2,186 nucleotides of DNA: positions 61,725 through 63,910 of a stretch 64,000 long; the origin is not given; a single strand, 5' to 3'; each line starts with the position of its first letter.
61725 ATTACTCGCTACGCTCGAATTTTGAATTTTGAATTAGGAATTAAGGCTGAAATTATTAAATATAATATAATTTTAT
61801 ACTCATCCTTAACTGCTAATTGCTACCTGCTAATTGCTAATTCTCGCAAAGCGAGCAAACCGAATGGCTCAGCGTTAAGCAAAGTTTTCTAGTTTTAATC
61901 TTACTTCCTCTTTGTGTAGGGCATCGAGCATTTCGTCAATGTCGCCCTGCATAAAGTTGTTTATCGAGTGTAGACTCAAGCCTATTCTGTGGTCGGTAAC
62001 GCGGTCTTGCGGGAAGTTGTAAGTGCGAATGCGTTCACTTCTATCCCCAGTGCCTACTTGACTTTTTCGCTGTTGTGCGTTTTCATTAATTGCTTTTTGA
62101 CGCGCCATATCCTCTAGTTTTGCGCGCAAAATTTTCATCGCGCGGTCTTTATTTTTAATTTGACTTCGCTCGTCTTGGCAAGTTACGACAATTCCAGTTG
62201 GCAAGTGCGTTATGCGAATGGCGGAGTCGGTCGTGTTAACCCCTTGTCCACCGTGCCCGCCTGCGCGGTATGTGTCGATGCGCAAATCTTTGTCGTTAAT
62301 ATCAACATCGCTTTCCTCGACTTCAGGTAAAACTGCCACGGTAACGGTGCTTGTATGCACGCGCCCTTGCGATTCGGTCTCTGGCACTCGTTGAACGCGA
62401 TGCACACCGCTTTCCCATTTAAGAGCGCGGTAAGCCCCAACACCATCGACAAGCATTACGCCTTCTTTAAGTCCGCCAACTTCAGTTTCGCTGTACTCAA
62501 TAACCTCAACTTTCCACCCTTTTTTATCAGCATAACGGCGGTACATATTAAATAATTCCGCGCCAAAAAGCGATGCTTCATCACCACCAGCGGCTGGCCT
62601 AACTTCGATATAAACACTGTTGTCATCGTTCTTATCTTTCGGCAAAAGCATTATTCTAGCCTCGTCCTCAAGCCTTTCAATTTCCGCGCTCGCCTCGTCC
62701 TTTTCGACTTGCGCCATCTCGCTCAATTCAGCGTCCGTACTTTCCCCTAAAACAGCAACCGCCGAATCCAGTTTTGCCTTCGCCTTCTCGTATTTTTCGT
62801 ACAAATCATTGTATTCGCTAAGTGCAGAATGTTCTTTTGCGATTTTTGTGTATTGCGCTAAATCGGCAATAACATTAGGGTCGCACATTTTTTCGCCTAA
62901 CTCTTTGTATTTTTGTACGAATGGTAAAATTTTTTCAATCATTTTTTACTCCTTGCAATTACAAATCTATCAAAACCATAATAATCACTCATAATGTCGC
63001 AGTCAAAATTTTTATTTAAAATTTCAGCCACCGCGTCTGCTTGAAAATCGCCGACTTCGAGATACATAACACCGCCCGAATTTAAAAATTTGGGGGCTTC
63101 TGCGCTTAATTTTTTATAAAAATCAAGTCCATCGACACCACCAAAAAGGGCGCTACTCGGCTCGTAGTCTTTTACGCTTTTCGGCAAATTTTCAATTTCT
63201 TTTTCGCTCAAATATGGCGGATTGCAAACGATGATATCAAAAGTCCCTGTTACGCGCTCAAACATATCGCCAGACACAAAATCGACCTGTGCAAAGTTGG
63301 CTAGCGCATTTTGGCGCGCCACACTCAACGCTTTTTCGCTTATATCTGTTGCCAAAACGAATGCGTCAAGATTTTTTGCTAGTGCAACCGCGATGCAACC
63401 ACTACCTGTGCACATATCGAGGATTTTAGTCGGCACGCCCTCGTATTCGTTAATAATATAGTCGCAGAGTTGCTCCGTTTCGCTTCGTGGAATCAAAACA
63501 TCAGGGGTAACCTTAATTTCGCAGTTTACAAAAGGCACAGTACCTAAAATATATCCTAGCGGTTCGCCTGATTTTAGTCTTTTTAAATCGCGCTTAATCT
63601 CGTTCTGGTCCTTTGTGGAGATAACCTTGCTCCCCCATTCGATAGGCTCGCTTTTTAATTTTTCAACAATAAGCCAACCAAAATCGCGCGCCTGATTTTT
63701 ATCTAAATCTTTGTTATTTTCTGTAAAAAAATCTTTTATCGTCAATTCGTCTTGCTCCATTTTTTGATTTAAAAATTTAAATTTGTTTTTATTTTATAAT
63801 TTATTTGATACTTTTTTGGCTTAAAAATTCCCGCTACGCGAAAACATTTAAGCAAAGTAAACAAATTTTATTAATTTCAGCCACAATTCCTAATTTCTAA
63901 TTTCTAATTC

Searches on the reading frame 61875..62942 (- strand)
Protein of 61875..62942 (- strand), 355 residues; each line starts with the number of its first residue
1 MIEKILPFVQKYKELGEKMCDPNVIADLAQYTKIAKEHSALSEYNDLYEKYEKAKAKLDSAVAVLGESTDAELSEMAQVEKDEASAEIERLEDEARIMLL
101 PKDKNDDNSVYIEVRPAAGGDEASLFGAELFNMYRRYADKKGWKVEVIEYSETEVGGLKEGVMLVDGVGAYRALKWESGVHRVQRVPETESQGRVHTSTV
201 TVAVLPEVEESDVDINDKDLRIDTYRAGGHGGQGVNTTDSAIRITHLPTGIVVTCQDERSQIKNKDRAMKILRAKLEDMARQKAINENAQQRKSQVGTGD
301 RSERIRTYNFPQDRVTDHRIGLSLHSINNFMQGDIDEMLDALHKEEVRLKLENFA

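Call 12: find_encoding_contigs(protein=window:61875-62942:-, flank=10000, max_places=10)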
Protein window:61875-62942:- (355 aa): no gene with exactly this product is on record in the collection.

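Call 17: find_homologous_proteins(query=window:61875-62942:-, max_evalue=1e-80)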
Query window:61875-62942:- (355 aa): 7930 proteins with E <= 1e-80 among 8000 candidates; the best 120 are listed.
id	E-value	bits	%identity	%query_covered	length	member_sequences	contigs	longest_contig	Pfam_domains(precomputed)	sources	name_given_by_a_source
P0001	4.7e-229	777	100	100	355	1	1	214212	PF03462.24,PF00472.27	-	-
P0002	3.9e-201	685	87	99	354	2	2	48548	PF03462.24,PF00472.27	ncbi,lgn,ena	-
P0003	7.0e-192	655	81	100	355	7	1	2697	PF03462.24,PF00472.27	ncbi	-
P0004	8.4e-192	655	82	100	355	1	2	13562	PF03462.24,PF00472.27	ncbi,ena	-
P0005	5.3e-190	649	81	99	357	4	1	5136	PF03462.24,PF00472.27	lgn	-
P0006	8.7e-189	645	80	100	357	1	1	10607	PF03462.24,PF00472.27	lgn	-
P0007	8.7e-188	641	81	99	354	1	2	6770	PF03462.24,PF00472.27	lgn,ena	-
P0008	1.9e-186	637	79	99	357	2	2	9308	PF03462.24,PF00472.27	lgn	-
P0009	2.6e-186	637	80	100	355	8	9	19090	PF03462.24,PF00472.27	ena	-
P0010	2.9e-185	633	79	99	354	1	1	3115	PF03462.24,PF00472.27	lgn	-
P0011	4.6e-185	632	79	99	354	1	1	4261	PF03462.24,PF00472.27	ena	-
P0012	7.3e-185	632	79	99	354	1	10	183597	PF03462.24,PF00472.27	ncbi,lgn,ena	-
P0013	1.3e-184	631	79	99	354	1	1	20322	PF03462.24,PF00472.27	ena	-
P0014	2.6e-184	630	78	99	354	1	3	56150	PF03462.24,PF00472.27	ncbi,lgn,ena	-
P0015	3.5e-184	630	78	99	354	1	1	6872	PF03462.24,PF00472.27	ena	-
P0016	1.1e-183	628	79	99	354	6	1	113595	PF03462.24,PF00472.27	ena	-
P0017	4.3e-182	623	78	99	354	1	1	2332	PF03462.24,PF00472.27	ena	-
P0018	1.2e-181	621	78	99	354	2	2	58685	PF03462.24,PF00472.27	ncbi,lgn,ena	-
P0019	1.1e-177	608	78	99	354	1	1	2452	PF03462.24,PF00472.27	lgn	-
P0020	1.2e-177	608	78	99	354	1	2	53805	PF03462.24,PF00472.27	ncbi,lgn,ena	-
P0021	1.6e-177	608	77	99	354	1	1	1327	PF03462.24,PF00472.27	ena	-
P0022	2.5e-177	607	77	99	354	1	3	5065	PF03462.24,PF00472.27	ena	-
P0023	2.7e-177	607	78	99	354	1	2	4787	PF03462.24,PF00472.27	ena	-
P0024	2.9e-177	607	77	99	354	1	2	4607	PF03462.24,PF00472.27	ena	-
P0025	3.7e-177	606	77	99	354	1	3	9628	PF03462.24,PF00472.27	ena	-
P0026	6.0e-177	606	77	99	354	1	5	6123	PF03462.24,PF00472.27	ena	-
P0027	7.9e-177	605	77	99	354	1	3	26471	PF03462.24,PF00472.27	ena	-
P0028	1.7e-176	604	77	99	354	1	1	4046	PF03462.24,PF00472.27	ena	-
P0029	2.0e-176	604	77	99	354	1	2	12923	PF03462.24,PF00472.27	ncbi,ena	-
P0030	3.6e-176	603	77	99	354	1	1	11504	PF03462.24,PF00472.27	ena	-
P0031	1.6e-174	598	76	99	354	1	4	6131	PF03462.24,PF00472.27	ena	-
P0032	5.8e-174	596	75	99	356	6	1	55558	PF03462.24,PF00472.27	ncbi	-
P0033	6.4e-174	596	75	99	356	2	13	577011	PF03462.24,PF00472.27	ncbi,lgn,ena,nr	ncbi:MAG: peptide chain release factor 1 [Clostridia bacterium]|nr:peptide chain release factor 1 [C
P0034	9.1e-174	595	76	99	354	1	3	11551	PF03462.24,PF00472.27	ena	-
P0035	8.9e-171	586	73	100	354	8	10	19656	PF03462.24,PF00472.27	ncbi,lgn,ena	-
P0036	3.6e-170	583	74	100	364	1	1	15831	PF03462.24,PF00472.27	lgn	-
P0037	1.0e-169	582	73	99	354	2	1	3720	PF03462.24,PF00472.27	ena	-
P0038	2.0e-169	581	72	100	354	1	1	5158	PF03462.24,PF00472.27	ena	-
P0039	2.9e-169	581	73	100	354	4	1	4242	PF03462.24,PF00472.27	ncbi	-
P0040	7.1e-169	579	72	99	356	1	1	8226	PF03462.24,PF00472.27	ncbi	-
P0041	7.9e-168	576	72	99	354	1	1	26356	PF03462.24,PF00472.27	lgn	-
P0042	1.8e-166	571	71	100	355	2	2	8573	PF03462.24,PF00472.27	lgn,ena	-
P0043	1.7e-165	568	70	99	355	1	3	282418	PF03462.24,PF00472.27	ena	-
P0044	3.5e-165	567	73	99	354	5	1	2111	PF03462.24,PF00472.27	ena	-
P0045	7.0e-164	563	71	100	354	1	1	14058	PF03462.24,PF00472.27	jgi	-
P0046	1.0e-163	562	71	100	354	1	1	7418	PF03462.24,PF00472.27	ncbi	-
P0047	4.6e-163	560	69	100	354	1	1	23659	PF03462.24,PF00472.27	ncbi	-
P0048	6.3e-161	553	69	99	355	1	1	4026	PF03462.24,PF00472.27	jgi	-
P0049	4.7e-154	531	66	100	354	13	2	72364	PF03462.24,PF00472.27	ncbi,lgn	-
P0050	1.1e-153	529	-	-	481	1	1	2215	PF03462.24,PF00472.27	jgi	-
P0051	3.1e-152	525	66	100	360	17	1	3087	PF03462.24,PF00472.27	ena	-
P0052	8.1e-152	523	65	100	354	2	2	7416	PF03462.24,PF00472.27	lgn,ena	-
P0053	2.6e-151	522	66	100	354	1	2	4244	PF03462.24,PF00472.27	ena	-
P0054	9.4e-150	516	64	100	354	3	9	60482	PF03462.24,PF00472.27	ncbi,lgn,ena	-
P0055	1.1e-149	516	66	100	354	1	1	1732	PF03462.24,PF00472.27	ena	-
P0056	7.1e-148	510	64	99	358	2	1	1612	PF03462.24,PF00472.27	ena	-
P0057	4.3e-146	504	74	86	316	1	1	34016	PF03462.24,PF00472.27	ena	-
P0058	6.8e-145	500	65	99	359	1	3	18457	PF03462.24,PF00472.27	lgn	-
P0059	8.4e-145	500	64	100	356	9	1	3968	PF03462.24,PF00472.27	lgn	-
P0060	2.3e-144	499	64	100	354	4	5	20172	PF03462.24,PF00472.27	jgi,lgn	-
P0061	3.1e-144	498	63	100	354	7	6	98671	PF03462.24,PF00472.27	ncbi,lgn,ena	-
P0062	1.1e-143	497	63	100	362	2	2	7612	PF03462.24,PF00472.27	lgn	-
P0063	3.5e-143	495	64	99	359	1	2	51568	PF03462.24,PF00472.27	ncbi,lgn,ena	-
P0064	7.4e-143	494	64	99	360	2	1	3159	PF03462.24,PF00472.27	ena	-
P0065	2.8e-142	492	63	100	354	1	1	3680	PF03462.24,PF00472.27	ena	-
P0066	4.3e-142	491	64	99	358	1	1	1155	PF03462.24,PF00472.27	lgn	-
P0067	6.9e-142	491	62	100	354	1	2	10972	PF03462.24,PF00472.27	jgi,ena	-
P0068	7.3e-141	487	63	100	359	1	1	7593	PF03462.24,PF00472.27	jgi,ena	-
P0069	1.5e-140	486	62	100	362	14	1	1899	PF03462.24,PF00472.27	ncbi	-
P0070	5.0e-140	484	62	100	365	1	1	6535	PF03462.24,PF00472.27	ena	-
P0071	5.8e-140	484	62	99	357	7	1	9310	PF03462.24,PF00472.27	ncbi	-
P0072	2.2e-139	482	63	100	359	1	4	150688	PF03462.24,PF00472.27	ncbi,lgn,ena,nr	ncbi:MAG: peptide chain release factor 1 [Clostridia bacterium]|nr:peptide chain release factor 1 [C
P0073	4.1e-139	481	63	99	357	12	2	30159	PF03462.24,PF00472.27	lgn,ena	-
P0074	5.3e-139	481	62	100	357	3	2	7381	PF03462.24,PF00472.27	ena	-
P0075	5.8e-139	481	64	100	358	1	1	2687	PF03462.24,PF00472.27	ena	-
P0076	1.7e-138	479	60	99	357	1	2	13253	PF03462.24,PF00472.27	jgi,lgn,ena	-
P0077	2.1e-138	479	60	99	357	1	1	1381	PF03462.24,PF00472.27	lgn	-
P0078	5.1e-138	478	61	99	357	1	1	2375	PF03462.24,PF00472.27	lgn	-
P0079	1.9e-137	476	62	100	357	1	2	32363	PF03462.24,PF00472.27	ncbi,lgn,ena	-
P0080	2.1e-136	473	61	99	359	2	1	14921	PF03462.24,PF00472.27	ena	-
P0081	4.3e-136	472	61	99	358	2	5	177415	PF03462.24,PF00472.27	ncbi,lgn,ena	-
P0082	6.8e-135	468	60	99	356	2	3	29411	PF03462.24,PF00472.27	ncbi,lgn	-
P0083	1.1e-134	467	59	99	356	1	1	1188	PF03462.24,PF00472.27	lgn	-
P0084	8.7e-134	464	60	99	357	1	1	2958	PF03462.24,PF00472.27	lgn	-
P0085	2.9e-131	456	59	100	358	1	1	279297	PF03462.24,PF00472.27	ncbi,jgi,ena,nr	ncbi:MAG: peptide chain release factor 1 [Firmicutes bacterium]|nr:peptide chain release factor 1 [B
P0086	8.5e-129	448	77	72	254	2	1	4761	PF03462.24,PF00472.27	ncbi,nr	ncbi:MAG: PCRF domain-containing protein, partial [Clostridia bacterium]|nr:PCRF domain-containing p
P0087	8.8e-128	444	60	96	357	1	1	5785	PF03462.24,PF00472.27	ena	-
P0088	1.1e-127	444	59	99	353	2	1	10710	PF03462.24,PF00472.27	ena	-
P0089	1.8e-127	443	60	96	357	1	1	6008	PF03462.24,PF00472.27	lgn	-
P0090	1.8e-127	443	60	96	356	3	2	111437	PF03462.24,PF00472.27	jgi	-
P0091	2.1e-127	443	60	96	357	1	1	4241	PF03462.24,PF00472.27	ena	-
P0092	3.5e-127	442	59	96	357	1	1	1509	PF03462.24,PF00472.27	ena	-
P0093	3.9e-127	442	59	96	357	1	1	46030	PF03462.24,PF00472.27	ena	-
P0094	4.5e-127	442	59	96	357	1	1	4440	PF03462.24,PF00472.27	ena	-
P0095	4.7e-127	442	59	96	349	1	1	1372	PF03462.24,PF00472.27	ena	-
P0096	5.0e-127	442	60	96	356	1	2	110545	PF03462.24,PF00472.27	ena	-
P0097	5.5e-127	442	59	96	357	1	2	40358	PF03462.24,PF00472.27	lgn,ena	-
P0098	6.2e-127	441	59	96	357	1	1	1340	PF03462.24,PF00472.27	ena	-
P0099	6.4e-127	441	59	96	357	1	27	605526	PF03462.24,PF00472.27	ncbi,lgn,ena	-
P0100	6.6e-127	441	59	96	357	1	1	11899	PF03462.24,PF00472.27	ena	-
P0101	6.9e-127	441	59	96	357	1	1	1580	PF03462.24,PF00472.27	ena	-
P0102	7.2e-127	441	59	96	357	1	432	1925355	PF03462.24,PF00472.27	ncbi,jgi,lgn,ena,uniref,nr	ncbi:peptide chain release factor 1 [Candidatus Borkfalkia ceftriaxoniphila]|uniref:Peptide chain re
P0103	7.6e-127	441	59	96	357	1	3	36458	PF03462.24,PF00472.27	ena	-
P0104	8.4e-127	441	59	96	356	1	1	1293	PF03462.24,PF00472.27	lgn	-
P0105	9.2e-127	441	59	96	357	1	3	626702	PF03462.24,PF00472.27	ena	-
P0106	9.4e-127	441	59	96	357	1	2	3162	PF03462.24,PF00472.27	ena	-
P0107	9.5e-127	441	59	96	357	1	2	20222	PF03462.24,PF00472.27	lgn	-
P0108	1.1e-126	441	59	96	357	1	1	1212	PF03462.24,PF00472.27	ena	-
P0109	1.1e-126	441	59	96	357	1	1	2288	PF03462.24,PF00472.27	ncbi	-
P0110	1.3e-126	440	59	96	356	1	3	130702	PF03462.24,PF00472.27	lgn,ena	-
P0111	1.3e-126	440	59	96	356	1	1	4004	PF03462.24,PF00472.27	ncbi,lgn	-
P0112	1.6e-126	440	59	96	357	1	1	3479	PF03462.24,PF00472.27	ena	-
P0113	1.9e-126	440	60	96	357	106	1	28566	PF03462.24,PF00472.27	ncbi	-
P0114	1.9e-126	440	59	96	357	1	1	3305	PF03462.24,PF00472.27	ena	-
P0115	2.0e-126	440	59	96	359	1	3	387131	PF03462.24,PF00472.27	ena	-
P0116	2.1e-126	440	59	96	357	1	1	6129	PF03462.24,PF00472.27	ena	-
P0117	2.5e-126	439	59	96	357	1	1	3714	PF03462.24,PF00472.27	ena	-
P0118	2.6e-126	439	59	96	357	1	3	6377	PF03462.24,PF00472.27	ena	-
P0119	2.6e-126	439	59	96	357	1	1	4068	PF03462.24,PF00472.27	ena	-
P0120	2.7e-126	439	59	96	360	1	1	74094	PF03462.24,PF00472.27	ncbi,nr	ncbi:MAG: peptide chain release factor 1 [Clostridia bacterium]|nr:peptide chain release factor 1 [C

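Call 18: find_encoding_contigs(protein=P0002, flank=10000, max_places=4)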
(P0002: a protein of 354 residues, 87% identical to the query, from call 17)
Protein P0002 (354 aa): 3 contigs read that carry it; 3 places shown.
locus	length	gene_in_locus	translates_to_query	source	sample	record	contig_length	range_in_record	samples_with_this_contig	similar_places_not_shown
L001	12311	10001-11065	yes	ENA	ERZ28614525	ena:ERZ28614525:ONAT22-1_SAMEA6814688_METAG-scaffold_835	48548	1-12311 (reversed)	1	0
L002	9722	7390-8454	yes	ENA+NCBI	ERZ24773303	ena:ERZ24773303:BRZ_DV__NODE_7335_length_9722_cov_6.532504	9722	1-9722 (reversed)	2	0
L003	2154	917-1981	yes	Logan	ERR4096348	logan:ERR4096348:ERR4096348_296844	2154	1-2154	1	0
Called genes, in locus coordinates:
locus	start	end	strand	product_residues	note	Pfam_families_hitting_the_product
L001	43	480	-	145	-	-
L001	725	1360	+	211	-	-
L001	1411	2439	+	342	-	PF01073:3Beta_HSD, PF01370:Epimerase, PF02719:Polysacc_synt_2, PF04321:RmlD_sub_bind, PF05368:NmrA, PF13460:NAD_binding_10, PF16363:GDP_Man_Dehyd, PF07993:NAD_binding_4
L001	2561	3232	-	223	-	PF08769:Spo0A_C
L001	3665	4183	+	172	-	-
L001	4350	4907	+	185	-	PF01613:Flavin_Reduct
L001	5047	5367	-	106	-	PF01381:HTH_3, PF12844:HTH_19, PF13443:HTH_26 (weak), PF13560:HTH_31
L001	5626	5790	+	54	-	-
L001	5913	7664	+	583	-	PF01225:Mur_ligase (faint), PF08245:Mur_ligase_M, PF02875:Mur_ligase_C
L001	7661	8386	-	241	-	-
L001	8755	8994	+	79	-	PF01197:Ribosomal_L31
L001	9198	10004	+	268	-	PF05175:MTS, PF06325:PrmA, PF08241:Methyltransf_11 (weak), PF08242:Methyltransf_12 (weak), PF13649:Methyltransf_25, PF13847:Methyltransf_31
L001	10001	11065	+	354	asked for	PF03462:PCRF, PF00472:RF-1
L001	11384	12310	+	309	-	?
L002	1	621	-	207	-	?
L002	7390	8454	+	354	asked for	PF03462:PCRF, PF00472:RF-1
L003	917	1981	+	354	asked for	PF03462:PCRF, PF00472:RF-1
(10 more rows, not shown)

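Call 19: find_encoding_contigs(protein=P0012, flank=10000, max_places=3)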
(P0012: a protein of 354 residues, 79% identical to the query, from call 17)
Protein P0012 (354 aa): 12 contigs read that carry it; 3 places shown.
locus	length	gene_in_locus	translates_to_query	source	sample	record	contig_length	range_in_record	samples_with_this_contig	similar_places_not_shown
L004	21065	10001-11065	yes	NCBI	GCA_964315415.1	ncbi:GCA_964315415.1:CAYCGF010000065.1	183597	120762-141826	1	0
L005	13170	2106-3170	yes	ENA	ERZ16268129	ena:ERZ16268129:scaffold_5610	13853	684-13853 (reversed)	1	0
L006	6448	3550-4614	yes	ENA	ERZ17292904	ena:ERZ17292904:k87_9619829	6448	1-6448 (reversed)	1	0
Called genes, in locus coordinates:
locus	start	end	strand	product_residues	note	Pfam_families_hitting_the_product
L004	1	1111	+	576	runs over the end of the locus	PF03235:GmrSD_N, PF07510:GmrSD_C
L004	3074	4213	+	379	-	PF11187:Mbeg1-like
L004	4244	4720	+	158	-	-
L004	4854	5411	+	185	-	-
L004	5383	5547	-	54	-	-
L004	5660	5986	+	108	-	PF04026:SpoVG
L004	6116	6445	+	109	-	-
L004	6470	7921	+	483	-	PF01225:Mur_ligase, PF08245:Mur_ligase_M, PF02875:Mur_ligase_C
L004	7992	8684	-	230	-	-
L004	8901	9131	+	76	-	PF01197:Ribosomal_L31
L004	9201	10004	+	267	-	PF05175:MTS, PF06325:PrmA, PF08241:Methyltransf_11 (weak), PF08242:Methyltransf_12 (weak), PF13649:Methyltransf_25, PF13847:Methyltransf_31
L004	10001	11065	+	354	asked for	PF03462:PCRF, PF00472:RF-1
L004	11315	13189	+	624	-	-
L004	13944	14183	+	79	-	-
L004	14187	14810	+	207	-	PF03358:FMN_red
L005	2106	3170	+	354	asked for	PF03462:PCRF, PF00472:RF-1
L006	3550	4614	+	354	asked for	PF03462:PCRF, PF00472:RF-1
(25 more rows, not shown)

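Call 20: find_encoding_contigs(protein=P0004, flank=10000, max_places=3)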
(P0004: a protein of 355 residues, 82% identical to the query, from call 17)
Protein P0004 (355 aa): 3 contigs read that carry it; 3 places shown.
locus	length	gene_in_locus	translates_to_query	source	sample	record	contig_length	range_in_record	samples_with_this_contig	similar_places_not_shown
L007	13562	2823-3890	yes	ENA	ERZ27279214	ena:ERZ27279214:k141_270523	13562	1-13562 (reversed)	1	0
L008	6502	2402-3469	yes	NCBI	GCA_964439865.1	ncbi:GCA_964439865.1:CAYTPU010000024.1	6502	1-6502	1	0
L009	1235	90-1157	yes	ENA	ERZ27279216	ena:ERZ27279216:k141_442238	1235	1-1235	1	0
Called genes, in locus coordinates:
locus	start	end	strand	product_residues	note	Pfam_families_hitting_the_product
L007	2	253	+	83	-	?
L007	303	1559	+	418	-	PF00070:Pyr_redox (faint), PF00890:FAD_binding_2 (faint), PF07992:Pyr_redox_2, PF12831:FAD_oxidored (weak), PF13450:NAD_binding_8 (faint), PF13738:Pyr_redox_3 (faint)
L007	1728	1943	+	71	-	PF01197:Ribosomal_L31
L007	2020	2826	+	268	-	PF05175:MTS, PF06325:PrmA, PF13649:Methyltransf_25, PF13847:Methyltransf_31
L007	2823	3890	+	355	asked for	PF03462:PCRF, PF00472:RF-1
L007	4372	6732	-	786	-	PF13086:AAA_11, PF13245:AAA_19, PF13604:AAA_30 (faint), PF13086:AAA_11, PF13087:AAA_12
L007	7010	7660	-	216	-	PF01381:HTH_3, PF12844:HTH_19, PF13560:HTH_31, PF07022:Phage_CI_repr (faint)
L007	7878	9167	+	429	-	PF00535:Glycos_transf_2, PF13641:Glyco_tranf_2_3, PF13632:Glyco_trans_2_3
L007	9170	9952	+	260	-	PF01553:Acyltransferase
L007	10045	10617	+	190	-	PF18927:CrtO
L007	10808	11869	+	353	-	PF01113:DapB_N (faint), PF19328:DAP_DH_C (faint)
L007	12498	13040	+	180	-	PF03061:4HBT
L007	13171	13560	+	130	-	?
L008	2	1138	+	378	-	?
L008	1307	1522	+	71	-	PF01197:Ribosomal_L31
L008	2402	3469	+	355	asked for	PF03462:PCRF, PF00472:RF-1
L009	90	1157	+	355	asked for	PF03462:PCRF, PF00472:RF-1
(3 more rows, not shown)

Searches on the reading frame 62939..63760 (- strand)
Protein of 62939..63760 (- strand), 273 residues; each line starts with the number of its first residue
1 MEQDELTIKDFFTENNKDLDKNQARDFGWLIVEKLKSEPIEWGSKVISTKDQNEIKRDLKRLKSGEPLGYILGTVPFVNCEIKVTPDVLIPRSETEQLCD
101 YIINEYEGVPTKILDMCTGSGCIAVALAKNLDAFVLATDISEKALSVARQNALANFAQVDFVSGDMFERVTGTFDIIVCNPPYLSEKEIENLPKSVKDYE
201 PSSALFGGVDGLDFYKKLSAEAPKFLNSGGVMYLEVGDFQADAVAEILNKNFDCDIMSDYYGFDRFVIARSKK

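Call 35: search_protein_families(library=pfam, proteins=[window:62939-63760:-], max_evalue=0.001)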
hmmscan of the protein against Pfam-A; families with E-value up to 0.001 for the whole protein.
window:62939-63760:- (273 aa): 13 families
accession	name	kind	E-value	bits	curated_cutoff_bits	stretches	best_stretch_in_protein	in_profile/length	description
PF05175.20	MTS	-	1e-15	58.2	23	1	111-189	33-114/170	Methyltransferase small domain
PF13649.12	Methyltransf_25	-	1.6e-11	45.2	27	1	113-192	1-85/97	Methyltransferase domain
PF06325.19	PrmA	-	5.9e-11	42.8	22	1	94-180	146-233/296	Ribosomal protein L11 methyltransferase (PrmA)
PF13847.12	Methyltransf_31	-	8.9e-11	42.1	27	1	111-250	5-125/145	Methyltransferase domain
PF08241.18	Methyltransf_11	-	3.1e-06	28.2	21.2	1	114-180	1-67/95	Methyltransferase domain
PF08242.18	Methyltransf_12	-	4.3e-05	24.6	30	1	114-180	1-72/98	Methyltransferase domain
PF07669.17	Eco57I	-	4.4e-05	24.1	25.3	1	153-195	59-94/171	Eco57I restriction-modification methylase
PF03602.21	Cons_hypoth95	-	4.4e-05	23.7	24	1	108-196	40-136/182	Conserved hypothetical protein 95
PF01209.24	Ubie_methyltran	-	6.5e-05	22.8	20.1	1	110-177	48-120/233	ubiE/COQ5 methyltransferase family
PF17827.6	PrmC_N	-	6.9e-05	23.8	23.4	0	43-73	41-71/71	PrmC N-terminal domain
PF09445.16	Methyltransf_15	-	0.0003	20.8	22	1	111-182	2-80/165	RNA cap guanine-N2 methyltransferase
PF01555.25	N6_N4_Mtase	-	0.00047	20.6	26.7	0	175-253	2-70/221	DNA methylase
PF01170.24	UPF0020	-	0.00089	19.4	22.3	0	132-185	76-133/197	RMKL-like, methyltransferase domain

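Call 79: find_encoding_contigs(protein=window:62939-63760:-, flank=10000, max_places=6)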
Protein window:62939-63760:- (273 aa): 1 contig read that carries it; 1 place shown.
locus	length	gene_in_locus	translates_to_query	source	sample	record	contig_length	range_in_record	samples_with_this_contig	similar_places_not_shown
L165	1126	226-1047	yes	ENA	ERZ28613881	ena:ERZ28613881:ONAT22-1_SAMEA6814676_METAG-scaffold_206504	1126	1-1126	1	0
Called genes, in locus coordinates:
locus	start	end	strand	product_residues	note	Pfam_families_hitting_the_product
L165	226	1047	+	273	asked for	PF06325:PrmA, PF05175:MTS, PF13847:Methyltransf_31, PF08241:Methyltransf_11 (weak), PF13649:Methyltransf_25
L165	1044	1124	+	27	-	?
